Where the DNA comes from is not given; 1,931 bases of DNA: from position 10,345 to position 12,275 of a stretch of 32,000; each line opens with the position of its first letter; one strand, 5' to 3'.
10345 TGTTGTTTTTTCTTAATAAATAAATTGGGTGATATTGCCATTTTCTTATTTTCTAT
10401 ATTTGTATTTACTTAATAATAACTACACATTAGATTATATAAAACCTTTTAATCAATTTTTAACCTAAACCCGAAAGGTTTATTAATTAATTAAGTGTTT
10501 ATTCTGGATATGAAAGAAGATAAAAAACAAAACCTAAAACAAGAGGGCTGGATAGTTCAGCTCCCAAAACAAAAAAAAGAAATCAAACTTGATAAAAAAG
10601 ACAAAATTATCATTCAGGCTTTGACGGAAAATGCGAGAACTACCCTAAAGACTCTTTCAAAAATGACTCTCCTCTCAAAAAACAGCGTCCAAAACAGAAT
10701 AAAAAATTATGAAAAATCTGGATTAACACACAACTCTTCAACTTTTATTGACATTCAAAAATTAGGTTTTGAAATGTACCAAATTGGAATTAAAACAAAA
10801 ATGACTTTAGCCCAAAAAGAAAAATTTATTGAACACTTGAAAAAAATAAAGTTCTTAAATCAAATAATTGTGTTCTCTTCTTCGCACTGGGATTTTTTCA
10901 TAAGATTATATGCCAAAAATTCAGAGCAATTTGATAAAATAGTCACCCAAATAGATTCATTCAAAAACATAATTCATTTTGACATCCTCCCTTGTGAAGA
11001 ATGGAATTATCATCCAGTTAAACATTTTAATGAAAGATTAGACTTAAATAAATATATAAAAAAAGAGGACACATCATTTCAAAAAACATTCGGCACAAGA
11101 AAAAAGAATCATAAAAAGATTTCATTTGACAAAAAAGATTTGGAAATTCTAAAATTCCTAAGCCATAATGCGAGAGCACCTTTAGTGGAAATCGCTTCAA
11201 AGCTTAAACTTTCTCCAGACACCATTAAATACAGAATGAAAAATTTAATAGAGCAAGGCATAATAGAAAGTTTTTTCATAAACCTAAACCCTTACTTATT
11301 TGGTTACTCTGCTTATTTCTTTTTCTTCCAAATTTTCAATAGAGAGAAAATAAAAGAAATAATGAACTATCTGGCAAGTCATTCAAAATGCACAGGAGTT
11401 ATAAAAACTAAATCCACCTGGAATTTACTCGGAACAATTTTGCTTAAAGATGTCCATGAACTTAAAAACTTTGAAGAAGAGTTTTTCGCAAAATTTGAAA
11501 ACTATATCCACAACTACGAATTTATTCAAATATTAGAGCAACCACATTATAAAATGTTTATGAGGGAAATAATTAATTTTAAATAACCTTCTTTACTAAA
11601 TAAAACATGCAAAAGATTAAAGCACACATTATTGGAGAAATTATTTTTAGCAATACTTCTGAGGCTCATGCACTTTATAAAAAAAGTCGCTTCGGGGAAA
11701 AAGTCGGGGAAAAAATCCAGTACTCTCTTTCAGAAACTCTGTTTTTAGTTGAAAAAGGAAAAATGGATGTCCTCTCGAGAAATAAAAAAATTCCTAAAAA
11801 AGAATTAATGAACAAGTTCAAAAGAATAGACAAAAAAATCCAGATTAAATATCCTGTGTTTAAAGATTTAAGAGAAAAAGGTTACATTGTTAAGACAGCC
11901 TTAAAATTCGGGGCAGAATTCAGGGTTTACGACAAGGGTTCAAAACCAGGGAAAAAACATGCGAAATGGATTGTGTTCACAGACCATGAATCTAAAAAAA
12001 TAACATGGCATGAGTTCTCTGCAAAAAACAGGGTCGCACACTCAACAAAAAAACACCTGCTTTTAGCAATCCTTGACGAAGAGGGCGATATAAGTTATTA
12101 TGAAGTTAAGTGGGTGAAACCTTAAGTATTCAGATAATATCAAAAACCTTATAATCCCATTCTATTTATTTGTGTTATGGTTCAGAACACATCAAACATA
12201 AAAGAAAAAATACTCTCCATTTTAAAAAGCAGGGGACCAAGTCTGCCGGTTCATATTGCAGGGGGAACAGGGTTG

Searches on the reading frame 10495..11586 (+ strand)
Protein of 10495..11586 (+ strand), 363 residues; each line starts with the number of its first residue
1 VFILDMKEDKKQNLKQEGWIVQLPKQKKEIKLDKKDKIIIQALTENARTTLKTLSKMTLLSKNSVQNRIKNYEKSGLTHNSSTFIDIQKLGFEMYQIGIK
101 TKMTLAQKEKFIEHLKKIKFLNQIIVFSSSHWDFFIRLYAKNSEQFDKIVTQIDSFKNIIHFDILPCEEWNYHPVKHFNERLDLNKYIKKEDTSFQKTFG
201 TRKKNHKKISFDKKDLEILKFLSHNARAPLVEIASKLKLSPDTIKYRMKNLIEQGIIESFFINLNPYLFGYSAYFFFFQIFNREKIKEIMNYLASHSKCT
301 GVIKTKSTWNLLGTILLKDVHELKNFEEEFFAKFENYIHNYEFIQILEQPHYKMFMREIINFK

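Call 3: search_protein_families(library=pfam, proteins=[window:10495-11586:+], max_evalue=0.1)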
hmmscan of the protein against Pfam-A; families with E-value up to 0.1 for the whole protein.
window:10495-11586:+ (363 aa): 18 families
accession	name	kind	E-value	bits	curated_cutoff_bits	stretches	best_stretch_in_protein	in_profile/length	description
PF13412.12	HTH_24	-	3e-22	78.4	21.9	2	212-258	2-48/48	Winged helix-turn-helix DNA-binding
PF13404.12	HTH_AsnC-type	-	8.5e-21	73.9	27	2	212-251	2-41/42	AsnC-type helix-turn-helix domain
PF12840.13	HTH_20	-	6.4e-06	26.5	27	1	216-258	7-49/51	Helix-turn-helix domain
PF12802.13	MarR_2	-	1e-05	26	27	0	39-77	10-49/61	MarR family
PF08280.17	HTH_Mga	-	2.7e-05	24.5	23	1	34-71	5-42/59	M protein trans-acting positive regulator (MGA) HTH domain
PF13730.12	HTH_36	-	8.5e-05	22.7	25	0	233-257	31-55/55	Helix-turn-helix domain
PF08221.17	HTH_9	-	0.00028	21.4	23.4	0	218-255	18-55/62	RNA polymerase III subunit RPC82 helix-turn-helix domain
PF09339.16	HTH_IclR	-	0.0003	20.9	22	0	216-258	6-49/52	IclR helix-turn-helix domain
PF08279.18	HTH_11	-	0.00038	20.7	25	0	217-258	4-47/55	HTH domain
PF01022.26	HTH_5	-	0.00099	19.4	22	1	214-259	3-47/47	Bacterial regulatory protein, arsR family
PF01047.28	MarR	-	0.006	16.9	24.6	1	216-258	6-48/59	MarR family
PF07268.16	EppA_BapA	-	0.0099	16.3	29.1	1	45-155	4-108/138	Exported protein precursor (EppA/BapA)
PF09012.17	FeoC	-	0.013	16.1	21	1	217-258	4-45/69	FeoC like transcriptional regulator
PF01037.27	AsnC_trans_reg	-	0.021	15.1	25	0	110-162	13-65/73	Lrp/AsnC ligand binding domain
PF13518.12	HTH_28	-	0.061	13.9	25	0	227-256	13-41/52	Helix-turn-helix domain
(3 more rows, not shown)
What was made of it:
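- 10495..11586 (+): Double winged-helix Lrp/AsnC-type regulator (363 aa), orthologous to the regulator transcribed divergently from the peptide gene in most related loci. Two HTH_24/HTH_AsnC domains (call 3).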

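Call 4: search_protein_families(library=ncbifam, proteins=[window:10495-11586:+], max_evalue=0.1)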
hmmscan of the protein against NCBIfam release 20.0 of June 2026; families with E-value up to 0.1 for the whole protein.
window:10495-11586:+ (363 aa): 16 families
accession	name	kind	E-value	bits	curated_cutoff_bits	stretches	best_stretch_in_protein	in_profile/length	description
NF040820.1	trans_reg_LrpA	equivalog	2.7e-26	92.2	250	2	32-151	2-119/141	HTH-type transcriptional regulator LrpA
NF008384.0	PRK11179.1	equivalog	1.4e-21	77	227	2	207-325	3-122/153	transcriptional regulator AsnC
NF053758.1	ChrTpTrnRegChrS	equivalog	3.6e-21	75.6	250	2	204-329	5-130/158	chromate efflux transcriptional regulator ChrS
NF040947.1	trans_reg_LysM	equivalog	1.3e-17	63.9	180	2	212-315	2-103/136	HTH-type transcriptional regulator LysM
NF041396.1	TranRegLrp_Halo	equivalog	3.6e-13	49.6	190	2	210-325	2-117/149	HTH-type transcriptional regulator Lrp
NF008370.0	PRK11169.1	equivalog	2.5e-12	46.8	233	2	204-285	5-86/164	leucine-responsive transcriptional regulator Lrp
NF041395.1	TranRegLrpA1_Halo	equivalog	1e-08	35.3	250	2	36-149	7-118/142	HTH-type transcriptional regulator LrpA1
TIGR01884.1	cas_HTH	subfamily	3.8e-06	26.4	60.2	1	207-259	136-188/202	CRISPR-associated CARF protein Csa3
NF053606.1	Sta1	subfamily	5.9e-06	26.3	80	1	212-259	19-66/100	Sta1 family transcriptional regulator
NF040939.2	trans_reg_lrs14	equivalog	4.2e-05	23.5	90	1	212-258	20-67/103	Lrs14 family HTH-type transcriptional regulator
NF040707.3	Siroheme_Dcarb_AhbB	equivalog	4.3e-05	23.3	125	1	227-300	13-86/146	siroheme decarboxylase subunit beta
NF040708.3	Siroheme_Dcarb_AhbA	equivalog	4.9e-05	23.1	140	1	227-325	16-113/144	siroheme decarboxylase subunit alpha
TIGR02702.1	SufR_cyano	equivalog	0.0012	18.6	178.8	1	217-259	5-47/208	iron-sulfur cluster biosynthesis transcriptional regulator SufR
TIGR04176.1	MarR_EPS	equivalog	0.0036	17.3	88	1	213-258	4-49/105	MarR family EPS-associated transcriptional regulator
NF033788.1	HTH_metalloreg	subfamily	0.052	13.4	55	0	213-259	11-57/77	metalloregulator ArsR/SmtB family transcription factor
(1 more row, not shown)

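Call 77: search_protein_families(library=padloc, proteins=[window:10495-11586:+], max_evalue=0.001)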
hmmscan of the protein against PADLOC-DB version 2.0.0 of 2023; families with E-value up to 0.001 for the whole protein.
window:10495-11586:+ (363 aa): 10 families
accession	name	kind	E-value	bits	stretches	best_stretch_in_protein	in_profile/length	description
PDLC01866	CARF3--CARF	-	1.1e-10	39.8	1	205-259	131-185/207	-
PDLC01858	CARF3--CARF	-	4.1e-10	37.9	1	189-258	120-188/204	-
PDLC01434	CasR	-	1.4e-08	32.8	2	210-259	125-173/191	"CAS-I,CAS-II,CAS-III,CAS-IV,CAS-V,CAS-VI; associated_signaling"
PDLC01044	Csa3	-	2.8e-08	31.9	0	207-257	130-179/194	Type I-A associated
PDLC01438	Csa3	-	5e-08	31.3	1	176-329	119-248/305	"CAS-I,CAS-II,CAS-III,CAS-IV,CAS-V,CAS-VI; associated_signaling"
PDLC01268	CasR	-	1e-07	30.1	1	210-258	121-168/179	"CAS-I,CAS-II,CAS-III,CAS-IV,CAS-V,CAS-VI; associated_signaling"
PDLC01848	CARF3--CARF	-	4.6e-07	27.7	1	196-259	121-181/197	-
PDLC01850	CARF3--CARF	-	1.9e-06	25.9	0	187-258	118-190/209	-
PDLC01879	CARF3--CARF_TM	-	2.5e-05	22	1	205-259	149-202/222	-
PDLC01852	CARF3--CARF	-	0.00029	18.8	0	208-258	138-188/208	-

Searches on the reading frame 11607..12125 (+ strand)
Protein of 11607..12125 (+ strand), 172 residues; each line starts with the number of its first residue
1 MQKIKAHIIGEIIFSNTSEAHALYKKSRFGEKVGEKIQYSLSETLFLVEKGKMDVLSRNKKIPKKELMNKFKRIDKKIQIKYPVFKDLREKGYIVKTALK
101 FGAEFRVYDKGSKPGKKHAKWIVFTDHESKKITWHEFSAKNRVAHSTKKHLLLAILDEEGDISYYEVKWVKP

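Call 50: search_protein_families(library=pfam, proteins=[window:11607-12125:+], max_evalue=1e-8)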
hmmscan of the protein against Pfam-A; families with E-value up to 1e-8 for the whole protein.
window:11607-12125:+ (172 aa): 2 families
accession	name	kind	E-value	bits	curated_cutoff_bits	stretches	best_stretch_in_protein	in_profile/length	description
PF01974.23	tRNA_int_endo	-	2.8e-28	98.2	27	1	80-164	3-85/85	tRNA intron endonuclease, catalytic C-terminal domain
PF02778.19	tRNA_int_endo_N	-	3.1e-10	39.8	21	1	12-68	10-67/67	tRNA intron endonuclease, N-terminal domain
